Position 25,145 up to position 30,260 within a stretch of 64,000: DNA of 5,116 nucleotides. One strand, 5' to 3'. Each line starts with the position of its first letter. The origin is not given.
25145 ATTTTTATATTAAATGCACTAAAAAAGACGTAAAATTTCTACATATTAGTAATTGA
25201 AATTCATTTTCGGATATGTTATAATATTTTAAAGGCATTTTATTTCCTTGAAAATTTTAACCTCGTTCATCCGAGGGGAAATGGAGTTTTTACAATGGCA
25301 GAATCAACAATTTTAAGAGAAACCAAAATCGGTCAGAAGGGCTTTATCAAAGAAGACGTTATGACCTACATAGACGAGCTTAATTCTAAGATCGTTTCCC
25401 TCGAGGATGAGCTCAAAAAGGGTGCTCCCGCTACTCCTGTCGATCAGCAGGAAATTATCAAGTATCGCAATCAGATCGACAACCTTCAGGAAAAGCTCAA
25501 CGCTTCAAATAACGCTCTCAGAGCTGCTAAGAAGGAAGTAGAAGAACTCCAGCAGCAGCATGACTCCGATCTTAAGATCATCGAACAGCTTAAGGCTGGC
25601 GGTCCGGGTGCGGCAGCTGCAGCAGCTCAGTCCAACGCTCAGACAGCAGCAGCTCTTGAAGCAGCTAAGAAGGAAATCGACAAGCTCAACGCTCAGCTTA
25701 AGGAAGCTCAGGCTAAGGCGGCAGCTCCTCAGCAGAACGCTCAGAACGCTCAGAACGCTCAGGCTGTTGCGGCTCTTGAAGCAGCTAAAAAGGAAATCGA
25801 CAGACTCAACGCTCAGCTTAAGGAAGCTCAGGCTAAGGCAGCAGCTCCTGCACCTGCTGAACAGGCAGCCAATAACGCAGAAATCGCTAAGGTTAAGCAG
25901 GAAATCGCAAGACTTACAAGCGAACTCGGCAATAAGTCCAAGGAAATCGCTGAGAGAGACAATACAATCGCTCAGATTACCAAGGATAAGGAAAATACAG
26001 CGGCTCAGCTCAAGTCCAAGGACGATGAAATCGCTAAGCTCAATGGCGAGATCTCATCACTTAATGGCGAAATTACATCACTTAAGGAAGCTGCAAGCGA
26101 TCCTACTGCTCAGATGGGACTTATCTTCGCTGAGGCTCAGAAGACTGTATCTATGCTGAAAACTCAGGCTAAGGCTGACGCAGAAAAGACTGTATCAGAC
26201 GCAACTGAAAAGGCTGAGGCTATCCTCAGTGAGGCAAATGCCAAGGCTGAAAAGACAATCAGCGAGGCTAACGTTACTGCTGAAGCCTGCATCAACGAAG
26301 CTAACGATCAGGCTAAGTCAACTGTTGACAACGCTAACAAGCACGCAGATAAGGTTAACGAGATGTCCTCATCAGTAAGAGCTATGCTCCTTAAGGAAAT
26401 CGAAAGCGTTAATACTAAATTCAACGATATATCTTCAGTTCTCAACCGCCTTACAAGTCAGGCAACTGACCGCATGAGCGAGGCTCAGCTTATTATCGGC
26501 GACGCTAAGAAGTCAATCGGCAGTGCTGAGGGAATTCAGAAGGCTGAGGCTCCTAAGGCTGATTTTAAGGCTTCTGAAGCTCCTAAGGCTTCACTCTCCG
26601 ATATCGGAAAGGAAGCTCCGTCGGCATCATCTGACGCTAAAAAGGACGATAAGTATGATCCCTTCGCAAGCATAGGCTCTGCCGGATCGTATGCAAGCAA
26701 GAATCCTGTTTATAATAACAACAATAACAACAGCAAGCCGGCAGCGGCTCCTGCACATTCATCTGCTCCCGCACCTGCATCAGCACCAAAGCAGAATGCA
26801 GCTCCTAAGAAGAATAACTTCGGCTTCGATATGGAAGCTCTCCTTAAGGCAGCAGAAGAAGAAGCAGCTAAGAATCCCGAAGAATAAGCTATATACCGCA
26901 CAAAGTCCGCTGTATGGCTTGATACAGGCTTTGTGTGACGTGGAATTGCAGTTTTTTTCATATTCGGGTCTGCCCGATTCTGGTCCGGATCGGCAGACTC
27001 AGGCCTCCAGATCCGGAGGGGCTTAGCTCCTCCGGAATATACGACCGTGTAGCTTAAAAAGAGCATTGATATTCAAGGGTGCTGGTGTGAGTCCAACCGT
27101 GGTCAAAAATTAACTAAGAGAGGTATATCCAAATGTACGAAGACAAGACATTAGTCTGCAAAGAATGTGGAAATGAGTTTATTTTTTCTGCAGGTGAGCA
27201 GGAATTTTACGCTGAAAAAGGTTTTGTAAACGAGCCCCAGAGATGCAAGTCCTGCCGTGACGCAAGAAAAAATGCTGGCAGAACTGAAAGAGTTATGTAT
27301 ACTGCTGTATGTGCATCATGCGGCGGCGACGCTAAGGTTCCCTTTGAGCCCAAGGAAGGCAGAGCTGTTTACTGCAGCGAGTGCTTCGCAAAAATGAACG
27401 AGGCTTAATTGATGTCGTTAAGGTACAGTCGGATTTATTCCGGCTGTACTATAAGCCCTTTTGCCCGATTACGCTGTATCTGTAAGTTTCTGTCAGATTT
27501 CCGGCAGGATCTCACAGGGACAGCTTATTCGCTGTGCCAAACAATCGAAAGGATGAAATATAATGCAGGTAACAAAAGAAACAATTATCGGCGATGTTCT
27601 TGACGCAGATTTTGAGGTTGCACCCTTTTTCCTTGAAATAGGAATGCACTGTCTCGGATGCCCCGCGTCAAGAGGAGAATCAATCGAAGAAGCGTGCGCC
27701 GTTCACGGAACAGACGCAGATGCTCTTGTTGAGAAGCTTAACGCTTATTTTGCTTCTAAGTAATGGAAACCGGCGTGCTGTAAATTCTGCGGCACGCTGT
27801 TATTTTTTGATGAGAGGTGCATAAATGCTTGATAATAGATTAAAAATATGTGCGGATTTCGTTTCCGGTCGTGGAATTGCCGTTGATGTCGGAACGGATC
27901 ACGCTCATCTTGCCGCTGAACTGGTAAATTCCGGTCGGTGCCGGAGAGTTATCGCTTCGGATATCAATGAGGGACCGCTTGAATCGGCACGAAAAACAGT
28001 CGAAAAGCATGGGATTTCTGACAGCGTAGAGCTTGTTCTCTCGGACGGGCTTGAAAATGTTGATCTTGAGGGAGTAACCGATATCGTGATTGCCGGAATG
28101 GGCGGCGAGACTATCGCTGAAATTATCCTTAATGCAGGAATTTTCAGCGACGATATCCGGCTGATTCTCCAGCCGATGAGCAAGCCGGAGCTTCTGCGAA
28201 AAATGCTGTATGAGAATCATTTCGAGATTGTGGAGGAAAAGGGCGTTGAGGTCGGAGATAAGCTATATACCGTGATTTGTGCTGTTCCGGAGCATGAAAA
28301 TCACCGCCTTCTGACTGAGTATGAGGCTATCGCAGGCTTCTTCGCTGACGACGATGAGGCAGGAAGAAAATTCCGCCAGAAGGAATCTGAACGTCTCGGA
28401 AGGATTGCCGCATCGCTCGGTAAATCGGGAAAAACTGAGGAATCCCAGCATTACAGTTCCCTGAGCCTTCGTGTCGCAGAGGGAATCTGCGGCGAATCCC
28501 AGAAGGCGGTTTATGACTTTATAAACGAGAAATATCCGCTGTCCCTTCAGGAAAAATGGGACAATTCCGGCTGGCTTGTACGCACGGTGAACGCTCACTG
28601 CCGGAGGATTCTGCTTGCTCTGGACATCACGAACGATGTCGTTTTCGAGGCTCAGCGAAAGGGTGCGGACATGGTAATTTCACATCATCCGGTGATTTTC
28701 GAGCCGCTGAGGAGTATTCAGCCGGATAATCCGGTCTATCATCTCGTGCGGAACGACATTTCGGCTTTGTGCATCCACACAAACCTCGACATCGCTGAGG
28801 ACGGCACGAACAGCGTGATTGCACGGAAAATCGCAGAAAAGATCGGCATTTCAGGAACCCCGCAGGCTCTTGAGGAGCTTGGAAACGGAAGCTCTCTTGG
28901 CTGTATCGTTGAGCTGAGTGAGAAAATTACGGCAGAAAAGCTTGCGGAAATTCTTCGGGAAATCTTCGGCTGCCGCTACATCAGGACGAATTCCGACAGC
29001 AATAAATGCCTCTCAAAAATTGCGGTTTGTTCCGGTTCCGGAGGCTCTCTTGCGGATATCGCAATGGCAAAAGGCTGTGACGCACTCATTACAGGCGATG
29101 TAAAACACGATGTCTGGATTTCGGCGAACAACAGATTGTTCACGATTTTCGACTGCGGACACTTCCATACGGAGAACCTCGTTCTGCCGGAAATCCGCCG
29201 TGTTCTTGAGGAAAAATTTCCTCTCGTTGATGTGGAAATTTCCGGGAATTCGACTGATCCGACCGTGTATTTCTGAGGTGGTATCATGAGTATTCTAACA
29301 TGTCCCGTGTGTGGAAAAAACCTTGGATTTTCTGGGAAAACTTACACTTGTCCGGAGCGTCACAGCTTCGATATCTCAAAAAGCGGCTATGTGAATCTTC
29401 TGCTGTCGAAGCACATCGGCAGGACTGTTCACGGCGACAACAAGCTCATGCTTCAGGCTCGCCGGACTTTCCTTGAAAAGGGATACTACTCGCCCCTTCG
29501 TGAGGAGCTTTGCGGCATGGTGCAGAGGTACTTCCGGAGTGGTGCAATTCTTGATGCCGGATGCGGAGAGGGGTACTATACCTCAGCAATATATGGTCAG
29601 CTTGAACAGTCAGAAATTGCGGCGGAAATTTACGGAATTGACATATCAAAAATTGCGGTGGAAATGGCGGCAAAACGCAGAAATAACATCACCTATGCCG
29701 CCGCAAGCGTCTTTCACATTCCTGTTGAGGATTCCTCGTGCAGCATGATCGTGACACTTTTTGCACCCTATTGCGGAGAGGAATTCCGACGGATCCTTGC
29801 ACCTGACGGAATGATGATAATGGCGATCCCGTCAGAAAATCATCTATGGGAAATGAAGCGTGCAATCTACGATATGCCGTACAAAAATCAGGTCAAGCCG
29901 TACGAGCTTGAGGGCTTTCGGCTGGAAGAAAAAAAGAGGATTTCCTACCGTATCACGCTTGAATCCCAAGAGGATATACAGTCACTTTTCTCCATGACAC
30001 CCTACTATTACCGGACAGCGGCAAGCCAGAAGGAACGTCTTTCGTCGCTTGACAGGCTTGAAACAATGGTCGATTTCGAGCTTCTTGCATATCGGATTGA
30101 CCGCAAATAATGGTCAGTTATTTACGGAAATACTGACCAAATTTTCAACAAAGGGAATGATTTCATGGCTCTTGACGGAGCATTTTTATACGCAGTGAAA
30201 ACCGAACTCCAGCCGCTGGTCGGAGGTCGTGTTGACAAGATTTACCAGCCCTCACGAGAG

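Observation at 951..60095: A combinatorial mosaic of short repeat modules fills at least 14 intergenic gaps (about 3.3 kb, about 5% of the window)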

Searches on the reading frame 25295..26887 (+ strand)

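Call 54: search_protein_families(library=pfam, proteins=[window:25295-26887:+])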
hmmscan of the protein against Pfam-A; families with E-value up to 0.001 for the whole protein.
window:25295-26887:+ (530 aa): 1 family
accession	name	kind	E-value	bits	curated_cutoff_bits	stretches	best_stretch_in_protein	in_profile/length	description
PF06818.20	Fez1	-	0.00033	21.6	34.4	0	167-321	11-155/199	Fez1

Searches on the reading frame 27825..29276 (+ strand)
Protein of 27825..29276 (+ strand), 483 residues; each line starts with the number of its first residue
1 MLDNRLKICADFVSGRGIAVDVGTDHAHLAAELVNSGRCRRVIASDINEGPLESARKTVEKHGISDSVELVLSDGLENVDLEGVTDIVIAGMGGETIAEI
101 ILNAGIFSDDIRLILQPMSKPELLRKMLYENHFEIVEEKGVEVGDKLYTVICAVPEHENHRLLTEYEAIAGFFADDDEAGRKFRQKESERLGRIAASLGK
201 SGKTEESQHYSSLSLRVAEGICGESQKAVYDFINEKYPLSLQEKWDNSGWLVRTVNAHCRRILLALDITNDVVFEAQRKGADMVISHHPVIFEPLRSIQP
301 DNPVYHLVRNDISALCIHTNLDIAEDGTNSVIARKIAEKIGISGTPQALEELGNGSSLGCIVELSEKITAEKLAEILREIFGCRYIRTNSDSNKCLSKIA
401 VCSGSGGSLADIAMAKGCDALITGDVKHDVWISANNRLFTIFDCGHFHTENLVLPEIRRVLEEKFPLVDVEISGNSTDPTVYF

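Call 54: search_protein_families(library=pfam, proteins=[window:27825-29276:+])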
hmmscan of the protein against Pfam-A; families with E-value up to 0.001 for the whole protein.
window:27825-29276:+ (483 aa): 4 families
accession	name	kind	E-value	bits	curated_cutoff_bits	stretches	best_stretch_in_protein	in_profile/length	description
PF01784.24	DUF34_NIF3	-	2.1e-65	221.3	23.4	1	227-479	4-256/256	Duf34/NIF3 (NGG1p interacting factor 3)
PF12847.13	Methyltransf_18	-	4.9e-47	160.2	27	1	2-151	1-151/151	Methyltransferase domain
PF04816.18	TrmK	-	1.4e-39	136.2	27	1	20-208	2-191/205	tRNA (adenine(22)-N(1))-methyltransferase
PF13649.12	Methyltransf_25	-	8.3e-05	23.6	27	0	20-90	2-70/97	Methyltransferase domain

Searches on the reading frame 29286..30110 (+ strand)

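Call 54: search_protein_families(library=pfam, proteins=[window:29286-30110:+])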
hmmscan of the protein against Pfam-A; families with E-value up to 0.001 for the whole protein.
window:29286-30110:+ (274 aa): 7 families
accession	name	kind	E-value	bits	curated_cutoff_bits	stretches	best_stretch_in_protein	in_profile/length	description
PF21302.3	Zn_ribbon_RlmA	-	5e-13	49.3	27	1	5-39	2-36/44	RlmA, N-terminal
PF13847.12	Methyltransf_31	-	3.3e-10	40.3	27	1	87-186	6-114/145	Methyltransferase domain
PF13649.12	Methyltransf_25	-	4.7e-10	40.5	27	1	88-175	1-97/97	Methyltransferase domain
PF08241.18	Methyltransf_11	-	2.3e-09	38.2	21.2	1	89-178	1-94/95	Methyltransferase domain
PF13679.12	Methyltransf_32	-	2.4e-07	31.2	27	1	84-143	25-84/143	Methyltransferase domain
PF13489.12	Methyltransf_23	-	2.2e-05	24.7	27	1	72-141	6-68/164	Methyltransferase domain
PF08242.18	Methyltransf_12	-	3.5e-05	24.9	30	1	89-150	1-58/98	Methyltransferase domain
